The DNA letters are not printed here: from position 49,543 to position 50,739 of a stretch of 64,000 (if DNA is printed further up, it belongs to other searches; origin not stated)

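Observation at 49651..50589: Low-GC orphan ORF inserted precisely at the radA stop codon, in the radA-ispD slot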

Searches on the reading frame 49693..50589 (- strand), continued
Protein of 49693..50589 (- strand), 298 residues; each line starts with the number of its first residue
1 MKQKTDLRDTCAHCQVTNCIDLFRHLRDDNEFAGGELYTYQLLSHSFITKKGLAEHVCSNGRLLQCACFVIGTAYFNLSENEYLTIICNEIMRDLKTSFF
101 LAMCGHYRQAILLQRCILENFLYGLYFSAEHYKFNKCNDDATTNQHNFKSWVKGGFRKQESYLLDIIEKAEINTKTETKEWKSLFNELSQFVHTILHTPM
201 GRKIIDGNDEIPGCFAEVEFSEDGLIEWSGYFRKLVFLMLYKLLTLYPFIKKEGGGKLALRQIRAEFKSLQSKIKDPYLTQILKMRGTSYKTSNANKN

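Call 35: predict_structure(alignment_id=A2)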
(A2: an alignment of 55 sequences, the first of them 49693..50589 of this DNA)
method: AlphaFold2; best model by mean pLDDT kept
length: 298 residues; sequences in the alignment: 55
mean_pLDDT: 93.1   pTM: 0.90
mean pLDDT of the five models: 93.1, 91.8, 91.8, 91.6, 91.1
residues with pLDDT >= 90: 251; 70-90: 29; 50-70: 14; < 50: 4
segments of 3 or more residues with pLDDT < 50: none
pLDDT, mean of each block of 10 residues (from residue 1): 73 93 93 96 97 98 98 92 96 98 98 98 98 93 97 97 98 97 97 90 84 85 97 98 97 97 97 97 81 55
secondary structure, 60 per line:
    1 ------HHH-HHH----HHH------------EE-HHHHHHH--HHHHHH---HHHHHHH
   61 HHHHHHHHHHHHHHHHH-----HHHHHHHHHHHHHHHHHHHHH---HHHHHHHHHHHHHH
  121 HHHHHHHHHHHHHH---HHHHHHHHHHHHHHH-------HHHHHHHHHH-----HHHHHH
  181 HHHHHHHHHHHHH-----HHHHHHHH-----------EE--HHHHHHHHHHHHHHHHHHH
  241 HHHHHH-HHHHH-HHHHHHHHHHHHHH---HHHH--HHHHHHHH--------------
elements in order: H36-42 H45-50 H54-77 H83-103 H107-134 H138-152 H160-169 H175-193 H199-206 H222-246 H248-252 H254-267 H271-274 H277-284

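Call 53: find_encoding_contigs(protein=P0002, flank=3000, max_places=3)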
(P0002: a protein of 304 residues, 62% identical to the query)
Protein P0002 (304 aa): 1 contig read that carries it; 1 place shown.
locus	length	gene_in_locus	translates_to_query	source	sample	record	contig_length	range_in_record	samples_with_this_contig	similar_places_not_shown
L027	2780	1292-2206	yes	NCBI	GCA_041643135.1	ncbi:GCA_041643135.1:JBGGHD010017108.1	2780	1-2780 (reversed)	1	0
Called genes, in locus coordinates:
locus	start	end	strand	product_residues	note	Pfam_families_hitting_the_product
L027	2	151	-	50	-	?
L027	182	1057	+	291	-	-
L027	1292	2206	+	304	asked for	-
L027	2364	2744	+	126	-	-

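Call 54: find_related_loci(query=A1, collection=viral_contigs, flank=6000)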
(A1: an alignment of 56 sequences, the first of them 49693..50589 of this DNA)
Query A1 (298 aa) in viral_contigs; peptide patterns used: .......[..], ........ (x = any residue, [..] = any of these).
9 stretches matched a pattern, but none encodes a relative of the query by tblastn (E <= 1e-3).

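Call 56: search_protein_families(library=pfam, alignment_id=A2, max_evalue=1)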
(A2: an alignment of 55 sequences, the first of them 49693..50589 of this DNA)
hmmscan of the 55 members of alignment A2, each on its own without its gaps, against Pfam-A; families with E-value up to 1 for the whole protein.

A. member 1, window:49693-50589:- (298 aa): 3 families
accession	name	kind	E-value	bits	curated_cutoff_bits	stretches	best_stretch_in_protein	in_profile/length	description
PF05075.19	DUF684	-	0.012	15.1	25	1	109-169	114-172/338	Protein of unknown function (DUF684)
PF11957.13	efThoc1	-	0.03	13.5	27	1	96-164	247-307/490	THO complex subunit 1 transcription elongation factor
PF20382.3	DUF6677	-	0.21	12.6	24.3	1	104-138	17-51/116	Family of unknown function (DUF6677)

B. families by the number of members that match (of 55 scanned): 48 families (the first 25 are shown)
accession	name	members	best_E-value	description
PF18928.5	DUF5677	24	1.6e-05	Family of unknown function (DUF5677)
PF20382.3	DUF6677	7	0.0096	Family of unknown function (DUF6677)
PF17987.7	PMT2_N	3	0.025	Phosphoethanolamine N-methyltransferase 2 N-terminal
PF22491.1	DUF6988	2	0.0045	Family of unknown function (DUF6988)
PF01696.23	Adeno_E1B_55K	1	0.01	Adenovirus EB1 55K protein / large t-antigen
PF01531.22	Glyco_transf_11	1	0.011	Glycosyl transferase family 11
PF05075.19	DUF684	1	0.012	Protein of unknown function (DUF684)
PF24820.1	Diguanyl_cycl_sensor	1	0.013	Diguanylate cyclase-like sensor domain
PF05168.19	HEPN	1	0.013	HEPN domain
PF13881.12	Rad60-SLD_2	1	0.014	Ubiquitin-2 like Rad60 SUMO-like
PF20990.2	DUF2207_C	1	0.014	Predicted membrane protein (DUF2207) C-terminal domain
PF14216.11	DUF4326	1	0.02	Domain of unknown function (DUF4326)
PF16739.11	CARD_2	1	0.021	Caspase recruitment domain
PF11957.13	efThoc1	1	0.03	THO complex subunit 1 transcription elongation factor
PF21739.2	DUF6866_N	1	0.036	Family of unknown function (DUF6866) N-terminal domain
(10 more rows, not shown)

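Call 57: search_protein_families(library=padloc, alignment_id=A2, max_evalue=0.1)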
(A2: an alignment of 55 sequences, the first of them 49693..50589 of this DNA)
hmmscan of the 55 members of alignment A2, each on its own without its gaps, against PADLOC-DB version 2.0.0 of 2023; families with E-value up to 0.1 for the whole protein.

A. member 1, window:49693-50589:- (298 aa): 0 families

B. families by the number of members that match (of 55 scanned): 8 families
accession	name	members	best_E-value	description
PDLC02342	AbiB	1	0.0043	AbiB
PDLC03739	RT_Ec107-like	1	0.02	retron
PDLC05034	PDC-S52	1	0.022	-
PDLC02333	AbiTi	1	0.024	AbiTi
PDLC01194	Cas11d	1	0.026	CAS-I-D; effector_SS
PDLC04029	PD-T4-2_B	1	0.043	-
PDLC01645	Cas8b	1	0.057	CAS-I-B; effector_LS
PDLC00257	LmuB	1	0.072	AAA ATPase domain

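Call 59: find_homologous_proteins(query=L001:7681-8406:-, max_evalue=0.00001)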
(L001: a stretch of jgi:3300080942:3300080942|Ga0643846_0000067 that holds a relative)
Query L001:7681-8406:- (241 aa): 18 proteins with E <= 0.00001 among 285 candidates.
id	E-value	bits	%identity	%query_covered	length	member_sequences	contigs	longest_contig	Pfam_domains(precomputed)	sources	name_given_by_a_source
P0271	1.2e-144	498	94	100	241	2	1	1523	PF18928.6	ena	-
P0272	4.4e-126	437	82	100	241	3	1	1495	PF18928.6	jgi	jgi:hypothetical protein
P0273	9.3e-126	436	78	100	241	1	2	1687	PF18928.6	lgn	-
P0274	1.4e-121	422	77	100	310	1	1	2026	PF18928.6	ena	-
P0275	1.0e-100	354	75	87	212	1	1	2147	PF18928.6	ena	-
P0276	1.7e-94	334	65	96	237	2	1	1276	PF18928.6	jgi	jgi:hypothetical protein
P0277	1.5e-90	321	60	97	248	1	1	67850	-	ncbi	ncbi:MAG: hypothetical protein ABH839_00280 [Chloroflexota bacterium]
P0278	5.3e-87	309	60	96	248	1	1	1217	-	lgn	-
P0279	1.7e-85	304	57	97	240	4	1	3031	-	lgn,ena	-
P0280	4.2e-85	303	58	96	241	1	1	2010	PF18928.6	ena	-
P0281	6.6e-85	302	59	96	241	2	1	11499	PF18928.6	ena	-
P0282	4.2e-84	300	57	97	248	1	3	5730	-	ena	-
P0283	5.0e-81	290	56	96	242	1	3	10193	PF18928.6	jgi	-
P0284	1.9e-79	284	55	96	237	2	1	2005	PF18928.6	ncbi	ncbi:hypothetical protein ES703_104006 [subsurface metagenome]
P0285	3.7e-79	283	56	96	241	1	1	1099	PF18928.6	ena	-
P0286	6.6e-78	279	54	100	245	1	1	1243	PF18928.6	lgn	-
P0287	2.2e-69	251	49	96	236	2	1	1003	PF18928.6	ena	-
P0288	1.1e-49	187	43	94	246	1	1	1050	PF18928.6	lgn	-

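Call 60: fold_search(model_id=the predicted structure, library=pdb)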
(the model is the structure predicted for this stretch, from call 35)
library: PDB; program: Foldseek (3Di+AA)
matches with E <= 10: 585; with E <= 0.001: 0
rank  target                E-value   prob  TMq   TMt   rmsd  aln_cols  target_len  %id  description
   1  9ee9_A                5.6e-01  0.47  0.28  0.30  12.8       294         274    6  Cryo-EM structure of the adenosine A2A receptor intermediate bound to a miniGs heterotrimer (released 2025-04-09)
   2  8efq_R                5.6e-01  0.20  0.20  0.21  12.8       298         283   13  DAMGO-bound mu-opioid receptor-Gi complex (released 2022-11-09)
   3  8yn9_R                5.8e-01  0.23  0.21  0.23  20.0       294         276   11  Cryo-EM structure of histamine H4 receptor in complex with histamine and Gi (released 2024-10-09)
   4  8flu_R                6.3e-01  0.20  0.18  0.16  15.4       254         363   10  Human PTH1R in complex with LA-PTH and Gs (released 2023-04-26)
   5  9ucp_A                6.6e-01  0.23  0.22  0.18  17.4       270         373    9  cryo-EM structure of M1 muscarinic acetylcholine receptor-alpha5 helix of G11 protein complex bound to iperoxo and nan (released 2025-10-29)
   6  9lz2_R                6.9e-01  0.20  0.20  0.21  14.8       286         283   10  Cryo-EM structure of PTH1R(V2RC)-beta-arrestin1 complex (released 2026-03-11)
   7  9jr2_R                6.9e-01  0.18  0.18  0.17  15.6       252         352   11  Cryo-EM structure of PTH-PTH1R-Gq (upright state) (released 2024-10-16)
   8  6tp6_A                7.5e-01  0.38  0.29  0.29  13.8       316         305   10  Crystal structure of the Orexin-1 receptor in complex with filorexant (released 2020-01-01)
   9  5v54_B                7.5e-01  0.23  0.23  0.19  17.7       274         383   11  Crystal structure of 5-HT1B receptor in complex with methiothepin (released 2018-02-07)
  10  7xrr                  8.1e-01  0.41  0.31  0.30  12.9       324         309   11  Crystal structure of the human OX2R bound to the insomnia drug lemborexant. (released 2022-11-23)
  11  8hs2_R                8.1e-01  0.38  0.29  0.30  11.3       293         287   11  Orphan GPR20 in complex with Fab046 (released 2023-03-08)
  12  9lz1_R                8.5e-01  0.18  0.20  0.21  14.8       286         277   10  Cryo-EM structure of PTH1R-beta-arrestin1 complex in state 2 (released 2026-03-11)
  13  7vgf_A                8.9e-01  0.11  0.15  0.09  24.0       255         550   12  cryo-EM structure of AMP-PNP bound human ABCB7 (released 2022-02-16)
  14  9axf_R                9.2e-01  0.08  0.16  0.10  14.0       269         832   10  Structure of human calcium-sensing receptor in complex with chimeric Gq (miniGisq) protein in detergent (released 2024-04-17)
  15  6g79_S                9.6e-01  0.21  0.20  0.22  12.7       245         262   11  Coupling specificity of heterotrimeric Go to the serotonin 5-HT1B receptor (released 2018-06-20)
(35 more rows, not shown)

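Call 66: search_dna_similar(query=window:49693-50589:-, collection=plasmids, mode=protein, max_evalue=0.001)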
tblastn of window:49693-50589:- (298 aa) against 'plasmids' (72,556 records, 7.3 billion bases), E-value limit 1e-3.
No match.

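Call 67: search_dna_similar(query=window:49693-50589:-, collection=phages, mode=protein, max_evalue=0.001)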
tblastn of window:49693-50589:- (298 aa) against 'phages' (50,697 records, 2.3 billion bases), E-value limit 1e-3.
No match.

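Call 68: list_cluster_members(proteins=[P0001, P0002, P0015, P0019, P0053, P0054, P0065, P0067, P0068, P0070])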
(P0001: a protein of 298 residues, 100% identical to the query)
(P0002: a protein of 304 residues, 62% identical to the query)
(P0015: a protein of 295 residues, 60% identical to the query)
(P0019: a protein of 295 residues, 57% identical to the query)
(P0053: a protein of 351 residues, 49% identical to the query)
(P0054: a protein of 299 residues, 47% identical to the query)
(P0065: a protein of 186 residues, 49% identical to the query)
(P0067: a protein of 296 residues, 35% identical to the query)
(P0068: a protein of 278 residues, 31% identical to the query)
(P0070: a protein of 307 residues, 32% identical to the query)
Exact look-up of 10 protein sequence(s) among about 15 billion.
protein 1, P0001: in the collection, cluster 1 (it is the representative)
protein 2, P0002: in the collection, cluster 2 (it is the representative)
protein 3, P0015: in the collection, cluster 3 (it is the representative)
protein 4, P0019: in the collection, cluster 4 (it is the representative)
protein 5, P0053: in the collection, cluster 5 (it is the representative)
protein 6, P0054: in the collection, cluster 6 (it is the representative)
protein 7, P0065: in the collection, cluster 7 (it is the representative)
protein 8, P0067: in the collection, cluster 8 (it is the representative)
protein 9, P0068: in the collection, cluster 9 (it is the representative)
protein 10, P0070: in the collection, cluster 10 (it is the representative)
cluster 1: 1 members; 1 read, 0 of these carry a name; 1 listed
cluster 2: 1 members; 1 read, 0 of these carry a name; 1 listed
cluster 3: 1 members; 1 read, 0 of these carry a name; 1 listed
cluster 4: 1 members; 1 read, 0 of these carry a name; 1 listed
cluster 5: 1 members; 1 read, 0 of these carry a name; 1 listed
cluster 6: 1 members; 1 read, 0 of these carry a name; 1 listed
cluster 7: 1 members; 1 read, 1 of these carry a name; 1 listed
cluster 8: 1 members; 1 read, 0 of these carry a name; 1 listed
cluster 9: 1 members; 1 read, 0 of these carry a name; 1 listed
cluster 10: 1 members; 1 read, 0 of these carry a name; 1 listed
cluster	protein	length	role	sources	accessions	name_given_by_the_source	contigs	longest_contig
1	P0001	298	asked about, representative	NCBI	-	-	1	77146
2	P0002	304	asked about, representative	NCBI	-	-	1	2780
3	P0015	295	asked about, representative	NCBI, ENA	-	-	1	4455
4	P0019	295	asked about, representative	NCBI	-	-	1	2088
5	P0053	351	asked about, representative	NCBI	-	-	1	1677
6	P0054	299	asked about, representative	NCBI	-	-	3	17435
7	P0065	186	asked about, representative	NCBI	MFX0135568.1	MAG: hypothetical protein ACFFDN_18125 [Candidatus Hodarchaeota archaeon]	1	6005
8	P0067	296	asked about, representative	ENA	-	-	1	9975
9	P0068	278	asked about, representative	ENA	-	-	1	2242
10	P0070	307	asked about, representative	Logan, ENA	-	-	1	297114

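Call 71: fold_search(model_id=the predicted structure, library=viral)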
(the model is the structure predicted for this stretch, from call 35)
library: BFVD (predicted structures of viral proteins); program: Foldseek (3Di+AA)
matches with E <= 10: 204; with E <= 0.001: 0
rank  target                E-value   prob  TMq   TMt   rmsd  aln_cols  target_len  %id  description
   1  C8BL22                5.3e-01  0.38  0.28  0.22  14.8       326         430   11  Envelope protein UL78 [Human cytomegalovirus]
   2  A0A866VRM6            8.1e-01  0.18  0.21  0.22  13.2       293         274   12  G protein-coupled receptor-6.3 [Elephant endotheliotropic herpesvirus 3A]
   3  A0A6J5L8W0            9.2e-01  0.16  0.20  0.18  22.5       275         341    9  Flagellar basal-body/hook protein, C-terminal domain containing protein [uncultured Caudovirales phage]
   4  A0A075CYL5            1.0e+00  0.25  0.26  0.23  21.3       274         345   14  Membrane protein EE34 [Elephant endotheliotropic herpesvirus 5]
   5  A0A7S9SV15            1.0e+00  0.18  0.22  0.23  15.6       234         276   10  Hemolysin-III related protein [Virus NIOZ-UU159]
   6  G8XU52                1.0e+00  0.09  0.15  0.16  17.7       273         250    9  Membrane protein US12A [Simian cytomegalovirus (strain Colburn)]
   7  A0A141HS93            1.1e+00  0.08  0.14  0.06  24.6       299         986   12  (no name in the UniProt tables at hand)
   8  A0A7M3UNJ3            1.1e+00  0.21  0.21  0.24  13.2       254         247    8  Uncharacterized protein [Pyramimonas orientalis virus 01B]
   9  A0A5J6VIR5            1.2e+00  0.18  0.23  0.25  12.2       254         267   12  Uncharacterized protein [Megaviridae environmental sample]
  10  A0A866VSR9            1.2e+00  0.23  0.28  0.23  13.7       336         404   10  G protein-coupled receptor-1 [Elephant endotheliotropic herpesvirus 3A]
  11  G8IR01                1.3e+00  0.10  0.16  0.07  22.4       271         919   11  MuF-like minor capsid protein [Mycobacterium phage Fionnbharth]
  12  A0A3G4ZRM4            1.4e+00  0.06  0.13  0.05  22.6       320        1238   12  E2 ubiquitin-conjugating enzyme [Terrestrivirus sp.]
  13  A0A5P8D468            1.5e+00  0.06  0.12  0.14  25.6       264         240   11  DUF7217 domain-containing protein [Pectobacterium phage Wc4]
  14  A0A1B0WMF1            1.5e+00  0.15  0.19  0.25  14.9       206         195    9  Holin [Flavobacterium phage Fpv3]
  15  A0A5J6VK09            1.5e+00  0.07  0.14  0.16  26.1       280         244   11  Uncharacterized protein [Megaviridae environmental sample]
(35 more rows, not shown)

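Call 90: search_dna_similar(query=L001:7681-8406:-, collection=plasmids, mode=protein, max_evalue=0.01)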
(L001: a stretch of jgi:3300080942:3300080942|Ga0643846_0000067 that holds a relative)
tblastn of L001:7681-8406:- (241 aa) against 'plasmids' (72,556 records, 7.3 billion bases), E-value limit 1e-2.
No match.

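Call 91: search_dna_similar(query=P0067, collection=plasmids, mode=protein, max_evalue=0.01)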
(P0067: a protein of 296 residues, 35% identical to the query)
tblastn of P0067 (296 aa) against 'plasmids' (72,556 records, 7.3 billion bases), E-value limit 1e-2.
No match.

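Call 92: search_protein_families(library=padloc, proteins=[L008:10408-11574:-, L008:9854-10441:-, L008:2688-3527:+, L008:3537-4130:+, L012:2931-6995:+, L012:9078-10100:+, L002:11017-12069:+, L005:2624-3952:+, L002:18544-19488:+, L002:19503-20876:+], max_evalue=0.00001)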
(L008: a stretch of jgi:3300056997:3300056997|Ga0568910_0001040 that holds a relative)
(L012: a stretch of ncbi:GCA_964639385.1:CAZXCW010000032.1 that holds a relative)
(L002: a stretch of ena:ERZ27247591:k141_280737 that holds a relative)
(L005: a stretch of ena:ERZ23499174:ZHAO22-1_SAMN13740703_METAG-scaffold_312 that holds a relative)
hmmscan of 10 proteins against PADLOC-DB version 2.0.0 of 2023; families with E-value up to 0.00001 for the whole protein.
L008:10408-11574:- (388 aa): 71 families (the best 25 are shown)
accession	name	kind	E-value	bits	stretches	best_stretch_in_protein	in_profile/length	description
PDLC04178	HEC-01A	-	3.4e-52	175.8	1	17-362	6-358/399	-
PDLC04182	HEC-01A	-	4e-47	159.1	2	171-384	183-400/406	-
PDLC04177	HEC-01A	-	4.3e-44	149.1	2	177-386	181-390/393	-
PDLC04183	HEC-01A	-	2e-43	146.9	2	177-386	185-400/402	-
PDLC04175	HEC-01A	-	3e-41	139.7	1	18-388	4-362/363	-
PDLC04176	HEC-01A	-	7e-35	119.1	1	20-386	3-367/371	-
PDLC04393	PDC-M07A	-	2.7e-31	107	2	19-139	1-123/435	-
PDLC04392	PDC-M07A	-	2.7e-29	100.5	2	172-368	183-387/432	-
PDLC04180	HEC-01A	-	4e-29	100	1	20-371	3-357/382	-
PDLC02335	AbiLi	-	4.9e-28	96.1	1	12-388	42-285/326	AbiLi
PDLC04389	PDC-M07A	-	5e-28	96.3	2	18-140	4-126/443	-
PDLC04391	PDC-M07A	-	7.9e-28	95.6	2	19-141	1-124/412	-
PDLC04184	HEC-01A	-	2.9e-26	90.5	2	172-333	208-387/464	-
PDLC04144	HEC-01B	-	3.3e-26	90.3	2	207-372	210-376/395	-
PDLC04179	HEC-01A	-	1.9e-25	87.9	2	206-388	272-455/459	-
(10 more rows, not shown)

L008:9854-10441:- (195 aa): 3 families
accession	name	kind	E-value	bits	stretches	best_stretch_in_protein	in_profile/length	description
PDLC04196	HEC-01B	-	1.1e-11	43.1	1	13-192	4-187/197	-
PDLC04200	HEC-01B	-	4e-07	28.1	1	13-192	6-201/218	-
PDLC04210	HEC-01B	-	4.8e-07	27.8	1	11-179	4-192/217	-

L008:2688-3527:+ (279 aa): 4 families
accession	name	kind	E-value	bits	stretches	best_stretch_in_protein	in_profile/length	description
PDLC04459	PDC-M15A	-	8.8e-14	49.8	1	15-174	28-183/231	-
PDLC04458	PDC-M15A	-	2.9e-11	41.6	1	16-204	29-221/243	-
PDLC04455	PDC-M15A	-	4.9e-11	40.6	1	1-164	1-164/226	-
PDLC04456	PDC-M15A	-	4.1e-10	37.8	1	15-172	27-178/260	-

L008:3537-4130:+ (197 aa): 0 families

L012:2931-6995:+ (1354 aa): 0 families

L012:9078-10100:+ (340 aa): 0 families

L002:11017-12069:+ (350 aa): 2 families
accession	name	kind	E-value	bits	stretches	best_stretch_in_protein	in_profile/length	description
PDLC04592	PDC-M34B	-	9.3e-10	36.5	1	181-293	64-179/192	-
PDLC04591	PDC-M34B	-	5.3e-06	24.4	0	168-300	51-181/185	-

L005:2624-3952:+ (442 aa): 0 families

L002:18544-19488:+ (314 aa): 1 family
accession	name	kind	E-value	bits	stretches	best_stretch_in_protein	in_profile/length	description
PDLC04447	PDC-M14A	-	1.1e-13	49.8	1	1-144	1-149/152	-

L002:19503-20876:+ (458 aa): 20 families
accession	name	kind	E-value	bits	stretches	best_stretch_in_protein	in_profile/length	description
PDLC04154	HEC-06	-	1.4e-28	98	2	7-109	4-98/569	-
PDLC04157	HEC-06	-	4.3e-28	96.2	1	7-432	4-408/558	-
PDLC04155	HEC-06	-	6.6e-27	92.2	2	8-106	3-92/562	-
PDLC02700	Orf5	-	1e-25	88.5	1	22-407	9-378/555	Orf5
PDLC02687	Orf5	-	1.3e-22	78.3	2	14-114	5-95/543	Orf5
PDLC02695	Orf5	-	1.5e-20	71.2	2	12-112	5-106/601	Orf5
PDLC02693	Orf5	-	5.8e-19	66.5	1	23-403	7-362/543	Orf5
PDLC02686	Orf5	-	4.2e-17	59.8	1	24-239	20-244/566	Orf5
PDLC02691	Orf5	-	7.4e-16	55.8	2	21-112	17-98/579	Orf5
PDLC02694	Orf5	-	1.4e-15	55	2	16-107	7-104/574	Orf5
PDLC02701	Orf5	-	1.8e-15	54.5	2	22-116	15-111/596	Orf5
PDLC02688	Orf5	-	9.2e-13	45.6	1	16-404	1-377/554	Orf5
PDLC02786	SspE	-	7.3e-12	42.4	1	25-112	24-113/766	SspE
PDLC04156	HEC-06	-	6e-11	39.6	1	24-240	20-251/562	-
PDLC02692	Orf5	-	2.1e-10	38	1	27-388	10-365/558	Orf5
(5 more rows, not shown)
